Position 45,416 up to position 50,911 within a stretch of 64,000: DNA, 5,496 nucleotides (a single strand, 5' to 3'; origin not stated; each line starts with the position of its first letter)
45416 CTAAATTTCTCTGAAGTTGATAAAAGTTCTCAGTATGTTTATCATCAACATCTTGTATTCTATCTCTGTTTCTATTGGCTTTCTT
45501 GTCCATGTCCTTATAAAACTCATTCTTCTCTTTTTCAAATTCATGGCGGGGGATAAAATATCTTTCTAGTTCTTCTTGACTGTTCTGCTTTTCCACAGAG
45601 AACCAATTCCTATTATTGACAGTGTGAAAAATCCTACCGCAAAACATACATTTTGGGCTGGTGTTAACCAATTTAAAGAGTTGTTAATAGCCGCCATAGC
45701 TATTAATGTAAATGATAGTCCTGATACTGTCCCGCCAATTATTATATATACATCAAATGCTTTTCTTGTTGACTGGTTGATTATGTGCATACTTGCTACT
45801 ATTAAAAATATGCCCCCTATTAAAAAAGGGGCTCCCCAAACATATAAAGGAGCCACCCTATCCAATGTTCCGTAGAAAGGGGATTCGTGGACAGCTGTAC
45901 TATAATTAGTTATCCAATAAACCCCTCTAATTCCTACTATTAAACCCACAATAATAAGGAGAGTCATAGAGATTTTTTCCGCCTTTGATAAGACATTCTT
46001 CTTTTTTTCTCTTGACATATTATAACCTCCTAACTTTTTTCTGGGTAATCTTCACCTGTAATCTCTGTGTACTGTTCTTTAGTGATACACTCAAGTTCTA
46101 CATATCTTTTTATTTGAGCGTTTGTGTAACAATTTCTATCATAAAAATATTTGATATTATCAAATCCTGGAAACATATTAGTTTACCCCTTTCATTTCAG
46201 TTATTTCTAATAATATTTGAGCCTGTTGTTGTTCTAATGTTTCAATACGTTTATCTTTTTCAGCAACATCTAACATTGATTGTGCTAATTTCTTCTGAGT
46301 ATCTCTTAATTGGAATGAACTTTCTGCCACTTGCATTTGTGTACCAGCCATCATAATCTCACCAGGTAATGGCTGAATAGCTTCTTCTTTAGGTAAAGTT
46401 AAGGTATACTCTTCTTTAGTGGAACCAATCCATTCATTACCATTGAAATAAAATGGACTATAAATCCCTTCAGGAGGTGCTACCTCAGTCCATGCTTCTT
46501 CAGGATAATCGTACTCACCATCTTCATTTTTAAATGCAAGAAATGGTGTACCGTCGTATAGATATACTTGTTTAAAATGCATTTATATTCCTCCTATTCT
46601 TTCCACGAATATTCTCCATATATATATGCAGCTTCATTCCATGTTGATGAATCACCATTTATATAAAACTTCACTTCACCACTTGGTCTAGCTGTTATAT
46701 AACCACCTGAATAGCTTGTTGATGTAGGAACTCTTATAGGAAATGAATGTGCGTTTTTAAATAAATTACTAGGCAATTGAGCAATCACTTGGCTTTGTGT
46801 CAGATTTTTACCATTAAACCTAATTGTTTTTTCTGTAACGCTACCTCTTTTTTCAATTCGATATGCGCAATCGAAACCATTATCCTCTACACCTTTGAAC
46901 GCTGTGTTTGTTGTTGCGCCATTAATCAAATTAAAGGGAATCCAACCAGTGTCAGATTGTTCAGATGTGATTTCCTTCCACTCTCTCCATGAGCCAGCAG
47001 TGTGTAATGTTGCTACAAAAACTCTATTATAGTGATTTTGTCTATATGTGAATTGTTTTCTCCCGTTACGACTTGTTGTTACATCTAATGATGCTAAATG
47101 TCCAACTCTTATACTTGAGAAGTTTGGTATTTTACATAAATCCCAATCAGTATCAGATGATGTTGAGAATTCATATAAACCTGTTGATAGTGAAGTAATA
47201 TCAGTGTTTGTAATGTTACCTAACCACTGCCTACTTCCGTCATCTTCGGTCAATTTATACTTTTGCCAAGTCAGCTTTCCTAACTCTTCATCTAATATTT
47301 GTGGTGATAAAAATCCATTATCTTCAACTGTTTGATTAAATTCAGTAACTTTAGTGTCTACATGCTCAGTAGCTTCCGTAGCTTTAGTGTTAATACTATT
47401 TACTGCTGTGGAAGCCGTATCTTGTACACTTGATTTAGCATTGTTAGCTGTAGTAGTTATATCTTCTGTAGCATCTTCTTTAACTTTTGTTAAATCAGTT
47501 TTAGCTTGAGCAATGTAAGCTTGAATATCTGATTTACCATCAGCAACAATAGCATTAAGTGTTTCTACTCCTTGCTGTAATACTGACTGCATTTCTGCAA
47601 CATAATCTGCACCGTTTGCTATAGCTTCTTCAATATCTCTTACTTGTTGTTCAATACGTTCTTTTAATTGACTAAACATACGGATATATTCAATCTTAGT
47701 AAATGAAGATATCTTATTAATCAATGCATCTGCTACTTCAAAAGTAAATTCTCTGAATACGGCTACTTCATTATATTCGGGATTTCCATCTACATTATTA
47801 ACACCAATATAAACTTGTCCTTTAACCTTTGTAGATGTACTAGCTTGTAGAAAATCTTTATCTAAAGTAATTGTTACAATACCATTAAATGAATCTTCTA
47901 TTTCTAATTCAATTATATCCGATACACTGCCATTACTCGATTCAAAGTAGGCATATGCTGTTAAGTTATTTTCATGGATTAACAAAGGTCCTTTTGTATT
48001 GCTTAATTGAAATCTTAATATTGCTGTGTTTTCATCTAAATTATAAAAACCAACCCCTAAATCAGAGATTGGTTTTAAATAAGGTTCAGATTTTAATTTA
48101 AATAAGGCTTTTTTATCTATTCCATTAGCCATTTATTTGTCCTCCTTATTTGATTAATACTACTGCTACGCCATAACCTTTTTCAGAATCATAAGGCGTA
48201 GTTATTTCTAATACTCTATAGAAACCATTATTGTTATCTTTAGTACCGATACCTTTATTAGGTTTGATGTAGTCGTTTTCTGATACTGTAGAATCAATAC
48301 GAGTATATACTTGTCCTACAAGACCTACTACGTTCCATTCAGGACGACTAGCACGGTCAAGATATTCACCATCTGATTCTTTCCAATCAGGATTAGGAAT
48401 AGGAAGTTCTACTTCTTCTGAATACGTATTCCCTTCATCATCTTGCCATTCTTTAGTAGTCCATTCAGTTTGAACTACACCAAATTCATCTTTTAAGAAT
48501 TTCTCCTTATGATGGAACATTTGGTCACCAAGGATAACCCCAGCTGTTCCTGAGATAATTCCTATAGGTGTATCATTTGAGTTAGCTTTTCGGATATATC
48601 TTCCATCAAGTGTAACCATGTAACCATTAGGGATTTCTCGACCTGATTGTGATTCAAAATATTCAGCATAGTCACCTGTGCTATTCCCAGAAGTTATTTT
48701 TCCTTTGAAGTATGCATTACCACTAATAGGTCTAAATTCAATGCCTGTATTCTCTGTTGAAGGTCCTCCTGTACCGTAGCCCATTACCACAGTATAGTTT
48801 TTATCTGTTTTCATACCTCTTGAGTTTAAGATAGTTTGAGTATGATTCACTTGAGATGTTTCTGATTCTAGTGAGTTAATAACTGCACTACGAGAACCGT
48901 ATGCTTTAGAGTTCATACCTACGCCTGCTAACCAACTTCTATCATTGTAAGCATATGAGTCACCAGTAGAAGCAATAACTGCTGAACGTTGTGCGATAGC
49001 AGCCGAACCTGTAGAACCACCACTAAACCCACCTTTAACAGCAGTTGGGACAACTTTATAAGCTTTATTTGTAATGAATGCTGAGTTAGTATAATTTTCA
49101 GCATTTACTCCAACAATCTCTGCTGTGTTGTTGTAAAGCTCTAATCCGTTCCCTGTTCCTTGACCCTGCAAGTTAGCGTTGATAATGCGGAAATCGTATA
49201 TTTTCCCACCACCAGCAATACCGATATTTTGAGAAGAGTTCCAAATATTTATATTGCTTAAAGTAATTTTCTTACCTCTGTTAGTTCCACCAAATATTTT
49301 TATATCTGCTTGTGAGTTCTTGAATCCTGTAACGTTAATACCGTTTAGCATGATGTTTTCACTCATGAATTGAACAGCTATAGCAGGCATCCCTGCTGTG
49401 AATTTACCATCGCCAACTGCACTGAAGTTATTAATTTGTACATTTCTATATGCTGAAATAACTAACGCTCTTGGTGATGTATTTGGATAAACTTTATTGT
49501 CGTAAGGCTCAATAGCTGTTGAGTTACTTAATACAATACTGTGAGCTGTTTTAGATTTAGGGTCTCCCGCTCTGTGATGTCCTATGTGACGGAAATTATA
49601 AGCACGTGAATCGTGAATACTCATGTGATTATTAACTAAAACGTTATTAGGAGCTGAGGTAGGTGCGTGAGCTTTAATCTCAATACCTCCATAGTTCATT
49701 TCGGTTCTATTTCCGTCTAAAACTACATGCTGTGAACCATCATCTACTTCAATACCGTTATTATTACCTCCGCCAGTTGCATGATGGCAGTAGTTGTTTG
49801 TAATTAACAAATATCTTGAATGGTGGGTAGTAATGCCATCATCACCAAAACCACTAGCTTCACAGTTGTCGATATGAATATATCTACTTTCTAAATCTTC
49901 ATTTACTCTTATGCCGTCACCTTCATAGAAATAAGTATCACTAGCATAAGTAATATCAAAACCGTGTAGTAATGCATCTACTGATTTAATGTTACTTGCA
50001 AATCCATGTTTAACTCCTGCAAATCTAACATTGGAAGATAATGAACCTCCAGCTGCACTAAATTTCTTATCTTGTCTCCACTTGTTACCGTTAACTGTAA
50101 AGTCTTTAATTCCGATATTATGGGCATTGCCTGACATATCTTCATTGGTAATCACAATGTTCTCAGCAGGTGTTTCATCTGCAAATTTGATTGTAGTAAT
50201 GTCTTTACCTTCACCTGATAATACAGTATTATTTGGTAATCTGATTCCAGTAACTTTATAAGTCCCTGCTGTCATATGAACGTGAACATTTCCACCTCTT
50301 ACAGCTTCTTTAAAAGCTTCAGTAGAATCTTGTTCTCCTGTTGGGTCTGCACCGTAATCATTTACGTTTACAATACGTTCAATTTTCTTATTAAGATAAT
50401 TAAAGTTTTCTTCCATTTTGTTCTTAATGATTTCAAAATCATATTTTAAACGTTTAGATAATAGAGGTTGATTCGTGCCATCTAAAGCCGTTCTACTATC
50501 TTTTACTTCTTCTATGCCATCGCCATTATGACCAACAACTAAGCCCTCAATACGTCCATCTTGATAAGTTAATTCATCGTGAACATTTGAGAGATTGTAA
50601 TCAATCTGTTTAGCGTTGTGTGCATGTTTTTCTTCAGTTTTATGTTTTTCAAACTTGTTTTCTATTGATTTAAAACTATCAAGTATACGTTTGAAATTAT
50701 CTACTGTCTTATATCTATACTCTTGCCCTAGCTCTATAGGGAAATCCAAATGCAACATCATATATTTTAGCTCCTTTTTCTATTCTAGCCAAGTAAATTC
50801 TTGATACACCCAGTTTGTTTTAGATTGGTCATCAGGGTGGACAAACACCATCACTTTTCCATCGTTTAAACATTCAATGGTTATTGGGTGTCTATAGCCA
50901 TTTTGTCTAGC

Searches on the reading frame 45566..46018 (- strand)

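Call 4: search_protein_families(library=pfam, proteins=[window:45566-46018:-], max_evalue=0.01)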
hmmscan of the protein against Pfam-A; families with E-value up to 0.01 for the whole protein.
window:45566-46018:- (150 aa): 0 families

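Call 27: search_protein_families(library=phrogs, proteins=[window:45566-46018:-], max_evalue=0.001)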
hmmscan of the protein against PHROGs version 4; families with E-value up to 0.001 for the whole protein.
window:45566-46018:- (150 aa): 3 families
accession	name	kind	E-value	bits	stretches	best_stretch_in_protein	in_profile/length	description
phrog_2968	-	tail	2.1e-38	132.6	1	6-145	3-142/143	tail protein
phrog_1298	-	tail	1.8e-06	28.7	1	20-129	15-124/163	minor tail protein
phrog_8980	-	unknown function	0.00049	21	1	6-78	11-83/150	-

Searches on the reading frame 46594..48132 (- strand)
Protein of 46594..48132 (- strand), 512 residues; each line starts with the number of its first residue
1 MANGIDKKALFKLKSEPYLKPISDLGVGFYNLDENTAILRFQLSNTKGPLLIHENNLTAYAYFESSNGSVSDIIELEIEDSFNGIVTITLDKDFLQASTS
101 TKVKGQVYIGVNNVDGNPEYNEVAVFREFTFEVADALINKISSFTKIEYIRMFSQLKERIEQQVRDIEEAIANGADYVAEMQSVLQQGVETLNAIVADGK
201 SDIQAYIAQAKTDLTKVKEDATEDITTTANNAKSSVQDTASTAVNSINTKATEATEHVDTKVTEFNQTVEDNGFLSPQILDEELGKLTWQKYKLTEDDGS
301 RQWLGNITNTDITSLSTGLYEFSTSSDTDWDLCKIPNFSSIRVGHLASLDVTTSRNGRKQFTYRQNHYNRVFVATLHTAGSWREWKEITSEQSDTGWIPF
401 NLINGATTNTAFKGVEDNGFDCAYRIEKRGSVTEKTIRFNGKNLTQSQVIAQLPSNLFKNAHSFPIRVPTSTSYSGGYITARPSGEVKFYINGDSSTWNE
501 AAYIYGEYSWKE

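Call 26: search_protein_families(library=pfam, proteins=[window:46594-48132:-], max_evalue=0.01)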
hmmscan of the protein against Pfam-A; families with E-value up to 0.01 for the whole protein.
window:46594-48132:- (512 aa): 2 families
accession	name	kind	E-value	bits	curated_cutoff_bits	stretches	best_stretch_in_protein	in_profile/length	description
PF01442.23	Apolipoprotein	-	1.1e-05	25.7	90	1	154-269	36-152/190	Apolipoprotein A1/A4/E domain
PF07464.16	ApoLp-III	-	0.0004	21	36.3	1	151-238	58-145/146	Apolipophorin-III precursor (apoLp-III)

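Call 27: search_protein_families(library=phrogs, proteins=[window:46594-48132:-], max_evalue=0.001)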
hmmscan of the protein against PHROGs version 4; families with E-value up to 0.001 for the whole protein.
window:46594-48132:- (512 aa): 9 families
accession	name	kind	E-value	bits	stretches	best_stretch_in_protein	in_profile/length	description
phrog_257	-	tail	2.1e-128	430.6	1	4-510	2-492/508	minor tail protein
phrog_20746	-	unknown function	6.5e-33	115.2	1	5-199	3-188/424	-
phrog_13912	-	tail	9.3e-16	59.2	1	393-512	79-196/196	minor tail protein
phrog_26574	-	unknown function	1.9e-15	58.6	1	9-193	11-191/254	-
phrog_3285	-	tail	1.5e-12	48.1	1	3-487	4-460/491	minor tail protein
phrog_27225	-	unknown function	4.4e-12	47.1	1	6-164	5-154/158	-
phrog_10512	-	head and packaging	1.9e-05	25.1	1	192-391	137-335/444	virion structural protein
phrog_24886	-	unknown function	3.5e-05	25.1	1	22-89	18-85/137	-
phrog_21853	-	unknown function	4.4e-05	23.9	1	22-108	18-102/409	-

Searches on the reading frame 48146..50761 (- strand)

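Call 26: search_protein_families(library=pfam, proteins=[window:48146-50761:-], max_evalue=0.01)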
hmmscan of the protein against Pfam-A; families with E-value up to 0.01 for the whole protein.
window:48146-50761:- (871 aa): 2 families
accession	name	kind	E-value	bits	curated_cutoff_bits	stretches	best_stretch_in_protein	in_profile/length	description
PF11962.13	Peptidase_G2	-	1e-62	212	25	1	642-871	2-228/228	Peptidase_G2, IMC autoproteolytic cleavage domain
PF12708.12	Pect-lyase_RHGA_epim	-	1.3e-16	61.5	27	1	130-360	1-212/213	Rhamnogalacturonase A/epimerase, pectate lyase-like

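Call 27: search_protein_families(library=phrogs, proteins=[window:48146-50761:-], max_evalue=0.001)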
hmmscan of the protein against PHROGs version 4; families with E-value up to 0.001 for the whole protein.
window:48146-50761:- (871 aa): 9 families
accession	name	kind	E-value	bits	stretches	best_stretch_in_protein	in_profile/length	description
phrog_4775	-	connector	0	1381.3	1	3-871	6-874/876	pre-neck appendage protein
phrog_4722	-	other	3.3e-23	82.9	1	2-121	2-126/622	zinc carboxypeptidase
phrog_27055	-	unknown function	2.8e-21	77.4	1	14-154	15-144/147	-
phrog_6758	-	unknown function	4.9e-21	76.1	1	22-129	24-135/526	-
phrog_16317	-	unknown function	1.9e-20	74.6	1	11-139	13-140/267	-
phrog_14029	-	unknown function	2e-18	66.6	1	6-128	222-347/1115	-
phrog_2234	-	tail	4.3e-11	43.2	1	15-171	90-230/757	tail spike protein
phrog_287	-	tail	1.4e-08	34.9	1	33-119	34-118/628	minor tail protein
phrog_4577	-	tail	3.7e-06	27.4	1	34-126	8-99/340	tail protein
